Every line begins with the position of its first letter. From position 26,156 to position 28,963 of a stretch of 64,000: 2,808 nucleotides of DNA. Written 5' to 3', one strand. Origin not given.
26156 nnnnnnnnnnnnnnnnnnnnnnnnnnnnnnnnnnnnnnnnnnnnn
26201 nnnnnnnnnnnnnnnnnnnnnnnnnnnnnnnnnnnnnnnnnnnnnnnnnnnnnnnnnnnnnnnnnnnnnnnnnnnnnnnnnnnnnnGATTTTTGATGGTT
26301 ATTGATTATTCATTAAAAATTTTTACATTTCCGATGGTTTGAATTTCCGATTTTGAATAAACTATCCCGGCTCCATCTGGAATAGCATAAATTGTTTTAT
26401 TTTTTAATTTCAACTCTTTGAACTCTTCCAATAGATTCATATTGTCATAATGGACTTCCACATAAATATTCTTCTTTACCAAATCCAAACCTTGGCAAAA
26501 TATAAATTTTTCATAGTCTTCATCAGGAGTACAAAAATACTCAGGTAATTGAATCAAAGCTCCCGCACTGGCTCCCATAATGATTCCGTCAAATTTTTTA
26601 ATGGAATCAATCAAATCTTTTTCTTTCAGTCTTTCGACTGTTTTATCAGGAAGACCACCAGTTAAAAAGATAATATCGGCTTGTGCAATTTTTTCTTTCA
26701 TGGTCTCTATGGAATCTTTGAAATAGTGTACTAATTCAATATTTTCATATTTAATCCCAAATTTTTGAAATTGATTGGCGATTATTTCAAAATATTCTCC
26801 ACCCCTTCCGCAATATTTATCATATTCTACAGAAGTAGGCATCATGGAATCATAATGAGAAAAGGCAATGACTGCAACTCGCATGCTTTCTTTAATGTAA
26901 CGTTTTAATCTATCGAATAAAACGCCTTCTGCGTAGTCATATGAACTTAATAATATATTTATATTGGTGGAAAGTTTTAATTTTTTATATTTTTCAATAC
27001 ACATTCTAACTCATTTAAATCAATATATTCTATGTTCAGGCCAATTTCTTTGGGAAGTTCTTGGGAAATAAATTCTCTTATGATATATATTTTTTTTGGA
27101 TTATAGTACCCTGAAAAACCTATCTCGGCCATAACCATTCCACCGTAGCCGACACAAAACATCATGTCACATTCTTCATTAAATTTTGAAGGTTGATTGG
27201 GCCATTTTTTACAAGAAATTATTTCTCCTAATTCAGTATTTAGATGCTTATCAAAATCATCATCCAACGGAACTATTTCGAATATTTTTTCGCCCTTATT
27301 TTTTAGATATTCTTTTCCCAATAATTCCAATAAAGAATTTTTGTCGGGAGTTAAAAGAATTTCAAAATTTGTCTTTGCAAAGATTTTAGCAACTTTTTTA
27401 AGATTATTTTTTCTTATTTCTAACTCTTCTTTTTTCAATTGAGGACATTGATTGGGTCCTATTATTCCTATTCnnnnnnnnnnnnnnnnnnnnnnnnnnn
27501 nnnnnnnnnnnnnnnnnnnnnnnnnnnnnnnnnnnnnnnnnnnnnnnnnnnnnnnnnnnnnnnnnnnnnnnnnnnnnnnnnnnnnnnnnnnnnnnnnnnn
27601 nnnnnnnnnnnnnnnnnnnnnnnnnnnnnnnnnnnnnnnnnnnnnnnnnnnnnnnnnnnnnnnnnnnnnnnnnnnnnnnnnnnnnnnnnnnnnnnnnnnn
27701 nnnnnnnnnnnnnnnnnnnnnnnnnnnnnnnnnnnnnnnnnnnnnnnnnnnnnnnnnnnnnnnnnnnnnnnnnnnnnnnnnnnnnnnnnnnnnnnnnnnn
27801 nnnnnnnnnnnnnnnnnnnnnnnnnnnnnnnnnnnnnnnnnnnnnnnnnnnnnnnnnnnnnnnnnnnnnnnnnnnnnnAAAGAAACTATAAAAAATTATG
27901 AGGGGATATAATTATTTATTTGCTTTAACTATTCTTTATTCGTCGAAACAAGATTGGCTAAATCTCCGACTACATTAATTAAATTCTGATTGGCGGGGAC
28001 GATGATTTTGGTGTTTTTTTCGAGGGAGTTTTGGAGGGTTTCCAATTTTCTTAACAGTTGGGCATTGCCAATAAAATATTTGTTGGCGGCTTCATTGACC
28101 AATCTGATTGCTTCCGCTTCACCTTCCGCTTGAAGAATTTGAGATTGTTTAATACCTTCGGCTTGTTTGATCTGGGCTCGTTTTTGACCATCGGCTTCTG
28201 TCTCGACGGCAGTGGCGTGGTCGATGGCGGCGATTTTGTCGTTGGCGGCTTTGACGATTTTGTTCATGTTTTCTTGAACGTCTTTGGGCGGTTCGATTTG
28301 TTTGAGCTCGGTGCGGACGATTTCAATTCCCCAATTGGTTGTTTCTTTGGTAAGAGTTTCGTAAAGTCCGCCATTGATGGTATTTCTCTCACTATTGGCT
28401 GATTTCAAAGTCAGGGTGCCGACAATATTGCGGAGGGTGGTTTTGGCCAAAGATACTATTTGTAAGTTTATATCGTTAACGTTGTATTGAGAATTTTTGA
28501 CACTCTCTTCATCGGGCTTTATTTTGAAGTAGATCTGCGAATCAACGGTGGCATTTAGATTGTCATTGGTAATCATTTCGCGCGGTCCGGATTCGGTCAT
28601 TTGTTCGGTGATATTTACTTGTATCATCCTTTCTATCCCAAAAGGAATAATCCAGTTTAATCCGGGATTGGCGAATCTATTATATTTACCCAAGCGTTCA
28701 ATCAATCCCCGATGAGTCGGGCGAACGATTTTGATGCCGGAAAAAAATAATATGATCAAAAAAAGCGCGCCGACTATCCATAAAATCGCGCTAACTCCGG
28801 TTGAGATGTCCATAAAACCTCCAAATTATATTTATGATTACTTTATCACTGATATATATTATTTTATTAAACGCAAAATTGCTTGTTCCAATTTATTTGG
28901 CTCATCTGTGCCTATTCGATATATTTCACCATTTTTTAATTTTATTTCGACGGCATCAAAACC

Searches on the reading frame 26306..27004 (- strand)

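Call 36: search_protein_families(library=pfam, proteins=[window:26306-27004:-], max_evalue=0.001)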
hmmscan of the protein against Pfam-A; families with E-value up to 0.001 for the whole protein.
window:26306-27004:- (232 aa): 1 family
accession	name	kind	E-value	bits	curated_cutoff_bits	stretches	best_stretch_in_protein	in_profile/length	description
PF03575.23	Peptidase_S51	-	1.2e-14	54.9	23.9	1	69-223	46-205/206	Peptidase family S51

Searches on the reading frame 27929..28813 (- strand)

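Call 23: search_protein_families(library=pfam, proteins=[window:27929-28813:-], max_evalue=0.00001)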
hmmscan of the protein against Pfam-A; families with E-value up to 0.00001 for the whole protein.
window:27929-28813:- (294 aa): 1 family
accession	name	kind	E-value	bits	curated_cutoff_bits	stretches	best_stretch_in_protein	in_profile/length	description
PF01145.31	Band_7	-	1.8e-32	113.2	23.6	1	28-202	1-174/176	SPFH domain / Band 7 family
